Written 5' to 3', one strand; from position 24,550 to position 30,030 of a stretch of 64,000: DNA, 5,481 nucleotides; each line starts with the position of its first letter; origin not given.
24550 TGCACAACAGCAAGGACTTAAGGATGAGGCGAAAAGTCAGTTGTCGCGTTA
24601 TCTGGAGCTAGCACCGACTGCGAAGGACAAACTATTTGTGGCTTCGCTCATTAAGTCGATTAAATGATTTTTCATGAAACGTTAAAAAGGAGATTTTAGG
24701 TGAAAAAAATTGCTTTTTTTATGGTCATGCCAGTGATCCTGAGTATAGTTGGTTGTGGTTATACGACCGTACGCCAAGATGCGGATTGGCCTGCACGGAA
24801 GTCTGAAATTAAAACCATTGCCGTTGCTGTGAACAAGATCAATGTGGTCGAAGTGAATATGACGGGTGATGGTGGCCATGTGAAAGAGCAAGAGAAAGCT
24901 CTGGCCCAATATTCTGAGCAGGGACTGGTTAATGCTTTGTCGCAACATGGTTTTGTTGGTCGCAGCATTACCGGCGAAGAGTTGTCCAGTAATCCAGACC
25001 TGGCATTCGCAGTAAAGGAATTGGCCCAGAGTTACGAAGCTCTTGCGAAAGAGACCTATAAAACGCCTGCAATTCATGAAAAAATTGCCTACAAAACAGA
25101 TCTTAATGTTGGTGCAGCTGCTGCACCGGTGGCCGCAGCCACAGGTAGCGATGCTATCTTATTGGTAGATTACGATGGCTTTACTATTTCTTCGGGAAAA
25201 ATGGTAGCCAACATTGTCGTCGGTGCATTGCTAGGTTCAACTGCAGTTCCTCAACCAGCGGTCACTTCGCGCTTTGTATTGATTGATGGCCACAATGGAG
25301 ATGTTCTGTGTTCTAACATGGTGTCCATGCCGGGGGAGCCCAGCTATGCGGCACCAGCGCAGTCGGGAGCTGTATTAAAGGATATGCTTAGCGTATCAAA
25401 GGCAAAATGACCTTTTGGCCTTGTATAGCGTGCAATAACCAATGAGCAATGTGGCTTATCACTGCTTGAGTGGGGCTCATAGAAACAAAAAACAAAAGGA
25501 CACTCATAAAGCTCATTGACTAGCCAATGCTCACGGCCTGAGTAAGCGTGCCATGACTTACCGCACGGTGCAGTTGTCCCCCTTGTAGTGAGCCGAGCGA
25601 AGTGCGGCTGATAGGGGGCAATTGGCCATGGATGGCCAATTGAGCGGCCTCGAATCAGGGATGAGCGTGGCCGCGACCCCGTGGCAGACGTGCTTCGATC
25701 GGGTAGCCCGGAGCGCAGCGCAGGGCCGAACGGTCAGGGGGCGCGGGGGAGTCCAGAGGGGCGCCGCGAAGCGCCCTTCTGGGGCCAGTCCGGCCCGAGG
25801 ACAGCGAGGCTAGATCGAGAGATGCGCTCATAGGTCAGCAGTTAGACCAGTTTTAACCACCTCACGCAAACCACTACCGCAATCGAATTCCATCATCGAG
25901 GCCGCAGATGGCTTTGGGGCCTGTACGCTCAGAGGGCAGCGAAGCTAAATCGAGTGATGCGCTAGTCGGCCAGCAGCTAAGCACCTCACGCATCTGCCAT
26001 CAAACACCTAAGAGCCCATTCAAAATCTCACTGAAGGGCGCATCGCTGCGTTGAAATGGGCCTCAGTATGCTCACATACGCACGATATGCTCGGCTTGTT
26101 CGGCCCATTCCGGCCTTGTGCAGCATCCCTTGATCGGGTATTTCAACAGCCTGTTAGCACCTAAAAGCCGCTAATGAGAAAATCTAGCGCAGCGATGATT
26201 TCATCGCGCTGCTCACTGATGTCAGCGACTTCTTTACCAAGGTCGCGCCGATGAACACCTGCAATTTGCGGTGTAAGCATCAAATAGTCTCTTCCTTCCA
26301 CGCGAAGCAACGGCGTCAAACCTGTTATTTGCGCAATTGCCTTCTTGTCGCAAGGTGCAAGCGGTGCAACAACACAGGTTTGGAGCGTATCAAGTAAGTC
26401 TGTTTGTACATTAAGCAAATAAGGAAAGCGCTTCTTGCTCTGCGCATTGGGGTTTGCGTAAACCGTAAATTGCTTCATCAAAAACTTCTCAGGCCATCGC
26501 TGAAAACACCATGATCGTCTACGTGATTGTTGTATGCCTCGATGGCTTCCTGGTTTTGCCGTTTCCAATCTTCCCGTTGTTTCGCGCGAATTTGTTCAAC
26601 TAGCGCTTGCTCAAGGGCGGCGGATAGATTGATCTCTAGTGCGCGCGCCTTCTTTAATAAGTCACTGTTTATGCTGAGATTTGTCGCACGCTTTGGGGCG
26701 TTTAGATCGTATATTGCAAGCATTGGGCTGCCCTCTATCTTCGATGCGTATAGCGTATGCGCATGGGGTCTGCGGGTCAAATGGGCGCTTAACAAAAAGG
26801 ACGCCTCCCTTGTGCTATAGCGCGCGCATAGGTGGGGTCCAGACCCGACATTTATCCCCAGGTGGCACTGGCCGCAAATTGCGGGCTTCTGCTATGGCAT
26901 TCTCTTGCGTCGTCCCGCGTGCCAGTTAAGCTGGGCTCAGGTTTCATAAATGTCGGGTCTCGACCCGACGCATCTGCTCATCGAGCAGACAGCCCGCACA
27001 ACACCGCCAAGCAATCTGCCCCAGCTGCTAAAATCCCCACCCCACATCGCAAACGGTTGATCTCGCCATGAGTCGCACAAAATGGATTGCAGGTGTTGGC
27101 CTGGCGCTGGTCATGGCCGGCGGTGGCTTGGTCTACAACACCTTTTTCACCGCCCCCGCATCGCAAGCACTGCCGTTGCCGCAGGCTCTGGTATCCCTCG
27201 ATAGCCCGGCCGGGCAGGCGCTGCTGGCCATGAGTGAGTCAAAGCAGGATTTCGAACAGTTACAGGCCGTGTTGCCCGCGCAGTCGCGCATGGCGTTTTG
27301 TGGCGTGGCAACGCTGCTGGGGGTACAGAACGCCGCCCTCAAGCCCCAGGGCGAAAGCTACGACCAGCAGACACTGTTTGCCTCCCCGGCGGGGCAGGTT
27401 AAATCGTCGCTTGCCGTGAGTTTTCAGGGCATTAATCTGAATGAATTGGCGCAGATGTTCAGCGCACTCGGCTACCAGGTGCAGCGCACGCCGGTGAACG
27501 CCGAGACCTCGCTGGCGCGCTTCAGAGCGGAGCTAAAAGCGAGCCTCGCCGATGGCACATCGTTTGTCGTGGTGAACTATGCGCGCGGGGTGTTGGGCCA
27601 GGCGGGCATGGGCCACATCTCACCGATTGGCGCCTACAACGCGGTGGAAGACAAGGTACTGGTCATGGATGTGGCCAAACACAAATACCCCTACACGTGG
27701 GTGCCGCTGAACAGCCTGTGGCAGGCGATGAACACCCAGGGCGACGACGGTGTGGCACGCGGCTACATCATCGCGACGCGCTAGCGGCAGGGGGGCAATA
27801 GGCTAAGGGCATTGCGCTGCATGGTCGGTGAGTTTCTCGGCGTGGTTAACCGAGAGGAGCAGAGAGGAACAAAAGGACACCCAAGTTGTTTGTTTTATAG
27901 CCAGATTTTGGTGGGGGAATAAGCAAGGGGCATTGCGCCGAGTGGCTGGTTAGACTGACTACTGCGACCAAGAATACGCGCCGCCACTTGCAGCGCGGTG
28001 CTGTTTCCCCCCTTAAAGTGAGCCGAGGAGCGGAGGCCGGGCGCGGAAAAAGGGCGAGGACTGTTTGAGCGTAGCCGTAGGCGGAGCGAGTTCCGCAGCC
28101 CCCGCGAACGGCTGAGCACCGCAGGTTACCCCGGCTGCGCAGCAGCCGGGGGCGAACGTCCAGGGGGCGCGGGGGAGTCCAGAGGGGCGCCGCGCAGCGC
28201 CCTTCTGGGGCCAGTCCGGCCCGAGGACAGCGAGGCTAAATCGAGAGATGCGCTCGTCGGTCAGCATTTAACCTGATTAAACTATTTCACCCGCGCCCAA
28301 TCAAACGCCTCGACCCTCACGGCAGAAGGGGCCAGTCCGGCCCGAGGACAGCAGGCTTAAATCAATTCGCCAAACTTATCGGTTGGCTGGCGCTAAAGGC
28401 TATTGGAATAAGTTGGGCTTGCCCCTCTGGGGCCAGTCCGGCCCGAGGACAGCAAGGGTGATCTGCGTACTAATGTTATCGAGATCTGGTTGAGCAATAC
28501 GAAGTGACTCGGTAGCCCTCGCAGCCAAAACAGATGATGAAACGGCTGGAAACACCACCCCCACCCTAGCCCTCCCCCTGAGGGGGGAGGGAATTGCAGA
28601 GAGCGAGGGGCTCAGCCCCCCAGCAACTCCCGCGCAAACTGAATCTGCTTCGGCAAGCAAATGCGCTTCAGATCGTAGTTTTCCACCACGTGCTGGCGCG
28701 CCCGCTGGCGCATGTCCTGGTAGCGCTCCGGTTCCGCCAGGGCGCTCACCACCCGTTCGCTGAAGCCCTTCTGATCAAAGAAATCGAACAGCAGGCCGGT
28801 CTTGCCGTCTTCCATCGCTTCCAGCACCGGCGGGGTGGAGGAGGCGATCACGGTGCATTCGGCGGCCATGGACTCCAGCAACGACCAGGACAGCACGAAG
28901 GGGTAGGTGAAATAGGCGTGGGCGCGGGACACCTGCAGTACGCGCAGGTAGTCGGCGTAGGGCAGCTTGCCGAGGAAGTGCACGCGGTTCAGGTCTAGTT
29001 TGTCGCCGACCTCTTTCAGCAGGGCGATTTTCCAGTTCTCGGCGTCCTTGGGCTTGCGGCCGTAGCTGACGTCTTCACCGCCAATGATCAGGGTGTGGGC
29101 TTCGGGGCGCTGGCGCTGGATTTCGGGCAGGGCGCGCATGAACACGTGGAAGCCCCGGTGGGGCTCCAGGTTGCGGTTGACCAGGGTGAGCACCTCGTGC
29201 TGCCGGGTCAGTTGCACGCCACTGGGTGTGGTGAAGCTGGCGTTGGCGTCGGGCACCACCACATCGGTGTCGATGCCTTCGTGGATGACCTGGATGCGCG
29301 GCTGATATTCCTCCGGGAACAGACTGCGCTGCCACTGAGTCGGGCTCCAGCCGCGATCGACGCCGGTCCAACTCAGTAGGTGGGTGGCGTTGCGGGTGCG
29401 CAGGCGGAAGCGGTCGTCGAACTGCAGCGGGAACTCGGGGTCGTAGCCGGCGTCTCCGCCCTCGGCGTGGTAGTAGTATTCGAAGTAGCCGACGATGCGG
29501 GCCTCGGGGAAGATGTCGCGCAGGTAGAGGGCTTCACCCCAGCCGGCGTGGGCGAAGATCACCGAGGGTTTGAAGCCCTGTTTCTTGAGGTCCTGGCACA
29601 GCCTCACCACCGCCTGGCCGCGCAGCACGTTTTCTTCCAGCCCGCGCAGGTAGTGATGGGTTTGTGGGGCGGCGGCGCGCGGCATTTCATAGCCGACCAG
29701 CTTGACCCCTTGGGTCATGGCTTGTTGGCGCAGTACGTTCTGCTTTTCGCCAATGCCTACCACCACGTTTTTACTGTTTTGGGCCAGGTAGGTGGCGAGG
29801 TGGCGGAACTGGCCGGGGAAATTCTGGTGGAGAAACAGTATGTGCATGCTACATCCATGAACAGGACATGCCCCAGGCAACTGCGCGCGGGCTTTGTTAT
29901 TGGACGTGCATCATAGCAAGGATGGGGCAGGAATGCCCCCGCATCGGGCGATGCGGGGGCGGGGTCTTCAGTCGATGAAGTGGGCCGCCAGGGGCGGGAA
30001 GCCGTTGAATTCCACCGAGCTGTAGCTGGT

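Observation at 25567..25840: ~270-bp structured repeat present twice (25567-25840 and 27997-28266), each downstream of a plus-strand cargo gene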

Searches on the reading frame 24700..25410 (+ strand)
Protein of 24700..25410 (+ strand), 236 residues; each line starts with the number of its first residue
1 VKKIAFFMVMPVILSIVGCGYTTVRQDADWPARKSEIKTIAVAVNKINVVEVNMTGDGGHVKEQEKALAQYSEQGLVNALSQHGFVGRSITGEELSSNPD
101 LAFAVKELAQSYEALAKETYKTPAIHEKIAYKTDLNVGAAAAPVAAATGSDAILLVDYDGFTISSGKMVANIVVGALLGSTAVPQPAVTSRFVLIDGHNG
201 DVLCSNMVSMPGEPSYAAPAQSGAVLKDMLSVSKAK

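Call 6: search_protein_families(library=pfam, proteins=[window:24700-25410:+])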
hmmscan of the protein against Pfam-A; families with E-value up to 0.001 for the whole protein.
window:24700-25410:+ (236 aa): 0 families

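Call 14: find_encoding_contigs(protein=window:24700-25410:+, flank=5000, max_places=10)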
Protein window:24700-25410:+ (236 aa): 1 contig read that carries it; 1 place shown.
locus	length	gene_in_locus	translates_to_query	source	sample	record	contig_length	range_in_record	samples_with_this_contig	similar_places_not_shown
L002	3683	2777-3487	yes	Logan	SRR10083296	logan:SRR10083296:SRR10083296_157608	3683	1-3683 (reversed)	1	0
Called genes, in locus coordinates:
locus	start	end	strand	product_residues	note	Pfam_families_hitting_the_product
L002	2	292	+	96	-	?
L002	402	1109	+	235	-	PF01479:S4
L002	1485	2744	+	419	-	PF01435:Peptidase_M48, PF13371:TPR_9 (faint)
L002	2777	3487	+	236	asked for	-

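Call 35: search_protein_families(library=ncbifam, proteins=[window:24700-25410:+], max_evalue=0.00001)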
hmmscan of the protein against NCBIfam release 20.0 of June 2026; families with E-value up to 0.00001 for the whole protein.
window:24700-25410:+ (236 aa): 0 families

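Call 36: find_homologous_proteins(query=window:24700-25410:+, max_evalue=0.00001)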
Query window:24700-25410:+ (236 aa): 2 proteins with E <= 0.00001 among 1535 candidates.
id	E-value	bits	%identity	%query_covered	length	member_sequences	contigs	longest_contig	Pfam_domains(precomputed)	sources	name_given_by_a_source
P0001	9.2e-147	504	100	100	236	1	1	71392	-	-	-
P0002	2.1e-98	346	65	100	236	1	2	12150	-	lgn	-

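Call 37: find_encoding_contigs(protein=P0002, flank=10000, max_places=10)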
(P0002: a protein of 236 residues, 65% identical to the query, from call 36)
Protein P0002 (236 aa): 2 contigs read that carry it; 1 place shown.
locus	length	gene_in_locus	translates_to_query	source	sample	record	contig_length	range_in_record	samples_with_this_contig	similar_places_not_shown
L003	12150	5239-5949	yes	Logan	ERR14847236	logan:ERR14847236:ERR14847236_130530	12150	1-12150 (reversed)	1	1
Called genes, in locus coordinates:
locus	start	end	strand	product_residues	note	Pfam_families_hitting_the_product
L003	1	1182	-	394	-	?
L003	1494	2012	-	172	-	PF00440:TetR_N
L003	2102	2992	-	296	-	PF01370:Epimerase, PF13460:NAD_binding_10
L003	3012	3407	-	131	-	PF07366:SnoaL, PF12680:SnoaL_2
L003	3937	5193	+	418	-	PF01435:Peptidase_M48, PF13371:TPR_9 (weak)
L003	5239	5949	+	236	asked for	-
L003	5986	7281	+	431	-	PF06097:DUF945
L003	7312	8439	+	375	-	-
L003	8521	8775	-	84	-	PF06611:DUF1145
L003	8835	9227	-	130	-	-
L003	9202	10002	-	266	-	PF09601:DUF2459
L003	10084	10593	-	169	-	-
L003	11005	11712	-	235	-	PF04452:Methyltrans_RNA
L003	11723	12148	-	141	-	?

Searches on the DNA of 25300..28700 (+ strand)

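Call 20: search_rna_families(source=window, start=25300, end=28700, threshold=evalue, max_evalue=10)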
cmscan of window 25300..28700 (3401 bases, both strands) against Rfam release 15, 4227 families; matches with E-value up to 10: 7.
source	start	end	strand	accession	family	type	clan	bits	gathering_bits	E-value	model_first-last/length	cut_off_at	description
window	25586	25709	+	RF01731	TwoAYGGAY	Cis-reg;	CL00106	40.3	43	0.00031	1-168/168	no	TwoAYGGAY RNA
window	25624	25679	-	RF02793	asR3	Gene; antisense;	-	20.2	46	2.8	1-57/57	no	Pyrobaculum asRNA3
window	26186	26209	-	RF01652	ceN70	Gene; snRNA; snoRNA; CD-box;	-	18.3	65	1.9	1-71/71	no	Caenorhabditis snoRNA ceN70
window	28175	28214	+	RF03790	MIR8008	Gene; miRNA;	-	17.9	66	4.8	1-55/55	no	MIR8008 microRNA precursor family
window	28557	28613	-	RF02953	DUF1874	Cis-reg;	-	17.4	42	7.7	1-93/93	no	DUF1874 RNA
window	25479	25584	+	RF02158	NPPA-AS1_3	Gene; lncRNA;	-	15.3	55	3.4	1-108/108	no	NPPA antisense RNA 1 conserved region 3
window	28569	28610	+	RF01762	whalefall-1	Gene; sRNA;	-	14.1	37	5.6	1-56/56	no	Whalefall-1 RNA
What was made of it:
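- On TwoAYGGAY RNA (RF01731): The score is 40.3 bits, E 3e-4 (call 20).
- Closest known: IS200/IS605 ends, palindrome-associated elements and TnpB omega-RNA scaffolds. Different: No Rfam IS605-orfB or HEARO hit appears at E = 10 (call 20).
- No Rfam omega-RNA or IS605 family matches even at E = 10 (call 20).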

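Call 22: search_rna_families(source=window, start=25500, end=25900, threshold=evalue, max_evalue=1, show_alignments=2)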
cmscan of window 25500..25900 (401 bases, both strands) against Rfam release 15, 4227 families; matches with E-value up to 1: 2.
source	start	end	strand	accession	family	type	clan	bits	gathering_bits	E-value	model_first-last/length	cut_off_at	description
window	25586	25709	+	RF01731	TwoAYGGAY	Cis-reg;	CL00106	40.3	43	3.7e-05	1-168/168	no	TwoAYGGAY RNA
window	25624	25679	-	RF02793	asR3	Gene; antisense;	-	20.2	46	0.33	1-57/57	no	Pyrobaculum asRNA3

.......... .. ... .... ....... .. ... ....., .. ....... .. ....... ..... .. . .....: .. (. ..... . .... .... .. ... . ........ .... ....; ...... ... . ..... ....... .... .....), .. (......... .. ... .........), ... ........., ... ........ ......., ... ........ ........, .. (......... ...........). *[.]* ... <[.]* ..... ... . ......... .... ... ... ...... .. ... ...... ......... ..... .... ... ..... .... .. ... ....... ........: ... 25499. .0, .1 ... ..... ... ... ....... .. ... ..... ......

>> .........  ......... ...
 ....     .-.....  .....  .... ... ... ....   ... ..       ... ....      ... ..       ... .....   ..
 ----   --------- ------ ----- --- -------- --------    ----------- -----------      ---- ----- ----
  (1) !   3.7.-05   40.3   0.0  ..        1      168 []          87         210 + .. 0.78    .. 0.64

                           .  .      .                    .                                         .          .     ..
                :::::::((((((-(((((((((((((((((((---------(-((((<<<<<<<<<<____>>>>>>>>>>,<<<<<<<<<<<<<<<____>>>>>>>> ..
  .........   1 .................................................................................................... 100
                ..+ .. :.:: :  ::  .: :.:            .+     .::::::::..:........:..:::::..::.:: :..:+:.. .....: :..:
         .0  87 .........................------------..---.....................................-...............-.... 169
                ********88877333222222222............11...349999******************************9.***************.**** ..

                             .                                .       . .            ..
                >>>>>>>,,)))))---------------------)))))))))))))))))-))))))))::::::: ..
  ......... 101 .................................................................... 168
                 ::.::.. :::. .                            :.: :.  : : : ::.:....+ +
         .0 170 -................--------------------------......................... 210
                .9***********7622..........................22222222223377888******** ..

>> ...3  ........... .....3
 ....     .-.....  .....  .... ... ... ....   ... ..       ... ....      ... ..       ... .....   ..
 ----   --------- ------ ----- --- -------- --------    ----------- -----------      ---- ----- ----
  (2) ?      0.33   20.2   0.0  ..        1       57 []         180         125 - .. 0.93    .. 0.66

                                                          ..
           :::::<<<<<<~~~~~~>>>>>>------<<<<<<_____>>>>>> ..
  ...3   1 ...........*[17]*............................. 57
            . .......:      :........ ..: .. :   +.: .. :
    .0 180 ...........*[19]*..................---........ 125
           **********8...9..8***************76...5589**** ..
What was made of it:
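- Closest known: TwoAYGGAY RNA motif. Same: The match covers the full model at 40.3 bits, E 3e-4 (calls 20, 22).
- Checked: There is a near-threshold Rfam match (calls 20, 22).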

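Call 28: search_dna_similar(query=window:25540-25870:+, collection=plasmids, mode=distant, max_evalue=0.01)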
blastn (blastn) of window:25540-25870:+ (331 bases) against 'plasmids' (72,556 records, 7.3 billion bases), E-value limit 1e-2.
No match.

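Call 29: search_dna_similar(query=window:25540-25870:+, collection=phages, mode=distant, max_evalue=0.01)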
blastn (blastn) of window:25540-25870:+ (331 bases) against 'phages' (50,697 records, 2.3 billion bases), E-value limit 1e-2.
No match.
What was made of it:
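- Tried and rejected: blastn of copy A against plasmids and phages found nothing (calls 28, 29).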

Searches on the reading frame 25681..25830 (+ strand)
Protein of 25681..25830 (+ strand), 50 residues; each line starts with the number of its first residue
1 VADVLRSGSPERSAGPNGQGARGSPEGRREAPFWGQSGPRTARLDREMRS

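Call 64: search_protein_representatives(protein=window:25681-25830:+)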
Query: 50 residues. Proteins with E-value up to 0.001 (for the whole library): 0; up to 1e-10: 0; up to 1e-30: 0. The best 0 are listed.

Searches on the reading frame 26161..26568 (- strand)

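Call 6: search_protein_families(library=pfam, proteins=[window:26161-26568:-])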
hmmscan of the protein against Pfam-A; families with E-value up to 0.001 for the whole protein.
window:26161-26568:- (135 aa): 1 family
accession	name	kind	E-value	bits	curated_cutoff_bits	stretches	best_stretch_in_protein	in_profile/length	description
PF01845.23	CcdB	-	1.7e-32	112.1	28.6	1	33-134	1-101/101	CcdB protein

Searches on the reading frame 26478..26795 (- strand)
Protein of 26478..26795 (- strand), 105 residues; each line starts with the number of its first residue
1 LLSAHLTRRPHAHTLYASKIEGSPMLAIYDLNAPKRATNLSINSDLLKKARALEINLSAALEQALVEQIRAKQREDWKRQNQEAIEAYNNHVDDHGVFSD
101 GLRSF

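Call 6: search_protein_families(library=pfam, proteins=[window:26478-26795:-])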
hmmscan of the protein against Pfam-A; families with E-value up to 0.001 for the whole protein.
window:26478-26795:- (105 aa): 1 family
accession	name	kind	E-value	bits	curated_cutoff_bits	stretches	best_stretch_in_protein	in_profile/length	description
PF07362.18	CcdA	-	9e-30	103.3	22.4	1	35-105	1-71/71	Post-segregation antitoxin CcdA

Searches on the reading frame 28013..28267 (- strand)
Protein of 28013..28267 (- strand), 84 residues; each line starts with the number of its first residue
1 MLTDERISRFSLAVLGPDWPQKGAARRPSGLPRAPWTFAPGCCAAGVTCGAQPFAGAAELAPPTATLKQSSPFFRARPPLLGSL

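Call 27: find_homologous_proteins(query=window:28013-28267:-, max_evalue=10)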
Query window:28013-28267:-: 8 candidates shared short words with the query, none scored E <= 10.
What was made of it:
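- The 84-aa ORF had no homologue among 5.8 billion clusters, and the 50-aa frame had none among 1.84 billion representatives (calls 27, 64).
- Tried and rejected: The 84-aa minus-strand ORF had no hit in 5.8 billion clusters, and the 50-aa plus-strand frame had none in 1.84 billion representatives (calls 27, 64).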

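Call 76: find_encoding_contigs(protein=window:28013-28267:-, flank=10000, max_places=10)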
Protein window:28013-28267:- (84 aa): no gene with exactly this product is on record in the collection.
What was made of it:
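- Tried and rejected: The exact ORF is not on record in any assembly (call 76).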

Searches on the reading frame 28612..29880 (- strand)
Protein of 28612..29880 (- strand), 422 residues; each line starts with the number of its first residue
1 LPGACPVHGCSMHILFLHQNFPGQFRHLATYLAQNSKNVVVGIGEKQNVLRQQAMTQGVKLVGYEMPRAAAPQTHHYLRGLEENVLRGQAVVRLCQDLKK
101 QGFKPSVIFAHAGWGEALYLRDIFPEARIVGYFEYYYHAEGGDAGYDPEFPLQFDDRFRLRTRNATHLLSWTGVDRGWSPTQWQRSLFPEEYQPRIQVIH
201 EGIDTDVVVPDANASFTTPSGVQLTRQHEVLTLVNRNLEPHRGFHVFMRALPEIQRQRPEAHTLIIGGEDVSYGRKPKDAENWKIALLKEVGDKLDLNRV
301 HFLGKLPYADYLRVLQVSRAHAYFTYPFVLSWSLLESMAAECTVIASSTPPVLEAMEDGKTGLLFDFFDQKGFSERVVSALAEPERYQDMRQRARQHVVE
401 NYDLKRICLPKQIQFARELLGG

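Call 6: search_protein_families(library=pfam, proteins=[window:28612-29880:-])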
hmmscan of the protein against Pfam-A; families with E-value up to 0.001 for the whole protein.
window:28612-29880:- (422 aa): 4 families
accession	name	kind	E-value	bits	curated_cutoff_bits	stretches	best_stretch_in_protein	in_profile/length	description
PF12000.14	Glyco_trans_4_3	-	9.2e-66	221.1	25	1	47-207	12-167/168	Glycosyl transferase family 4 group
PF00534.26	Glycos_transf_1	-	1.3e-19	70.8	26.4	1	230-396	16-171/172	Glycosyl transferases group 1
PF13692.12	Glyco_trans_1_4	-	2.5e-15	57.4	27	1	234-382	7-141/142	Glycosyl transferases group 1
PF13524.12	Glyco_trans_1_2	-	6.3e-08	33.1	25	1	258-405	12-136/144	Glycosyl transferase-like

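Call 74: find_encoding_contigs(protein=window:28612-29880:-, flank=10000, max_places=10)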
Protein window:28612-29880:- (422 aa): no gene with exactly this product is on record in the collection.

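Call 75: find_encoding_contigs(protein=window:28612-29847:-, flank=10000, max_places=10)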
Protein window:28612-29847:- (411 aa): 3 contigs read that carry it; 3 places shown.
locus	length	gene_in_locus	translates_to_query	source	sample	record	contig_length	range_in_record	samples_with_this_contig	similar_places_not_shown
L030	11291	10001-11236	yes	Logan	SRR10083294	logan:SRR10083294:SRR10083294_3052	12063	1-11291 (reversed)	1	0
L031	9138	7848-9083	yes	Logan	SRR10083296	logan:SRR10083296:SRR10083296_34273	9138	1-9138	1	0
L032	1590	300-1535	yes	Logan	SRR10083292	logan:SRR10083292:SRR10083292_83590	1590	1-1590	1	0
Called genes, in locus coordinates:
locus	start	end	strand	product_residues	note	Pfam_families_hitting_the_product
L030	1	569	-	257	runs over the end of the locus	PF03741:TerC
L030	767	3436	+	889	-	PF07696:7TMR-DISMED2, PF07695:7TMR-DISM_7TM (weak), PF00072:Response_reg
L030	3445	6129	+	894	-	PF07696:7TMR-DISMED2 (weak), PF00072:Response_reg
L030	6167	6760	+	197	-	PF04011:LemA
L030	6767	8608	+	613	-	PF01435:Peptidase_M48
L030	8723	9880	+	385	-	PF00278:Orn_DAP_Arg_deC, PF01168:Ala_racemase_N (weak), PF02784:Orn_Arg_deC_N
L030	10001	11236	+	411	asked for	PF12000:Glyco_trans_4_3, PF00534:Glycos_transf_1, PF13692:Glyco_trans_1_4, PF13524:Glyco_trans_1_2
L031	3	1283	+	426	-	?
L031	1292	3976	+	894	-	PF07696:7TMR-DISMED2 (weak), PF00072:Response_reg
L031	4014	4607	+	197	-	PF04011:LemA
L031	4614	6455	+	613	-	PF01435:Peptidase_M48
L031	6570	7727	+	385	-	PF00278:Orn_DAP_Arg_deC, PF01168:Ala_racemase_N (weak), PF02784:Orn_Arg_deC_N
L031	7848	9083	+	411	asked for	PF12000:Glyco_trans_4_3, PF00534:Glycos_transf_1, PF13692:Glyco_trans_1_4, PF13524:Glyco_trans_1_2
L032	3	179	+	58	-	?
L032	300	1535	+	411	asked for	PF12000:Glyco_trans_4_3, PF00534:Glycos_transf_1, PF13692:Glyco_trans_1_4, PF13524:Glyco_trans_1_2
